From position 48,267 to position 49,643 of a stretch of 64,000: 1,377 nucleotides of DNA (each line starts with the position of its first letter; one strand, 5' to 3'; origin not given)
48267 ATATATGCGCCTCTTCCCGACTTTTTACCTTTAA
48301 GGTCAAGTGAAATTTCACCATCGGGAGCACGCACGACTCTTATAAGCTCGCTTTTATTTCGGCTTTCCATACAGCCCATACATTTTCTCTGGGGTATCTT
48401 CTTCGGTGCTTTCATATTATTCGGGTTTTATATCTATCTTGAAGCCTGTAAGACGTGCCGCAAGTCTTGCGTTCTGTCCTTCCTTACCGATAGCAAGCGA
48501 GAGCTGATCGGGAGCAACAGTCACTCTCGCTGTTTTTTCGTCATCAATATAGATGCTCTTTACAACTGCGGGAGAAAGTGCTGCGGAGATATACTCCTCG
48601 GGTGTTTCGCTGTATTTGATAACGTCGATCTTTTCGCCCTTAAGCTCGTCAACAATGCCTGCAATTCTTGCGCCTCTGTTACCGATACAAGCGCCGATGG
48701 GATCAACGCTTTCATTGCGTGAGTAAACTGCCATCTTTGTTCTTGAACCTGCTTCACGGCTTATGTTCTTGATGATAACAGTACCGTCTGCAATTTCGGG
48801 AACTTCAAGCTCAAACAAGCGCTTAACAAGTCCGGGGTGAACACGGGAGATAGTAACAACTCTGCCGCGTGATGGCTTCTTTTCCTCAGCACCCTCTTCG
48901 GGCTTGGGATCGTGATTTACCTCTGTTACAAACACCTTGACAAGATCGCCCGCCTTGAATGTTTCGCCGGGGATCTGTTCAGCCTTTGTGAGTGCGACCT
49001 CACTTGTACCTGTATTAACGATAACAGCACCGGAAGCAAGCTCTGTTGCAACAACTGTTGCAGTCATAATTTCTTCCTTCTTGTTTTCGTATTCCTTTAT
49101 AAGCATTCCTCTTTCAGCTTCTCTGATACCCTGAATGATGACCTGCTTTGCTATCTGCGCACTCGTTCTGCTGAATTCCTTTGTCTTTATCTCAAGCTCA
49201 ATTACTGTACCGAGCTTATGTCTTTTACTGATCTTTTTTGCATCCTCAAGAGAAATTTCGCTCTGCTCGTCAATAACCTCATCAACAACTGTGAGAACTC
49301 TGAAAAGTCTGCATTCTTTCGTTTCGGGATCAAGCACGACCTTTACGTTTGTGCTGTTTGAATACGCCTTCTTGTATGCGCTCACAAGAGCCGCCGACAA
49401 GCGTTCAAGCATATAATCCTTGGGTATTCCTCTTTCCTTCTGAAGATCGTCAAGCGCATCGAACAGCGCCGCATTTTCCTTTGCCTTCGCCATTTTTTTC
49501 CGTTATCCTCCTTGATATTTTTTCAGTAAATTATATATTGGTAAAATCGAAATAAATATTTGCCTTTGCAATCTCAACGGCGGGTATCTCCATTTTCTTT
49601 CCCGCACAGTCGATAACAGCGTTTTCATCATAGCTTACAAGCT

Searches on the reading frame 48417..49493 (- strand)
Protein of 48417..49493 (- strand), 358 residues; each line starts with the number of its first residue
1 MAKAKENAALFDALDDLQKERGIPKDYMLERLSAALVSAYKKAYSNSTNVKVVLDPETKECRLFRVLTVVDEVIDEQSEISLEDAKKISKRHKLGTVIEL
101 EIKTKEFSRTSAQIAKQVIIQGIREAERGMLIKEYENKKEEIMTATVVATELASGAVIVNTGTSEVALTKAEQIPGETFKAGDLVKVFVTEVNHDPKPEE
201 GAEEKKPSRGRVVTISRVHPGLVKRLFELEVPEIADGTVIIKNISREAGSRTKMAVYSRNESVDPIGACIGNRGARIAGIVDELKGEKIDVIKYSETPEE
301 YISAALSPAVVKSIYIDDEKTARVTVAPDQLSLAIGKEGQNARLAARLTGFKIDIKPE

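Call 11: search_protein_families(library=pfam, proteins=[window:48417-49493:-])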
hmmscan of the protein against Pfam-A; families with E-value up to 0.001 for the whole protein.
window:48417-49493:- (358 aa): 4 families
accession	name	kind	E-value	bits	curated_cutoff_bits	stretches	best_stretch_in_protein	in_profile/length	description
PF08529.16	NusA_N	-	1.7e-37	128.7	23.8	1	10-128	2-118/119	NusA N-terminal domain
PF13184.12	KH_5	-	2.6e-27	95.2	27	1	248-315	1-68/69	NusA-like KH domain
PF23095.1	KH_NusA_C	-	0.00017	22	34.2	1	324-355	3-34/59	Transcription termination/antitermination protein NusA, KH domain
PF00013.35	KH_1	-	0.00074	19.7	21.5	0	266-297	11-40/66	KH domain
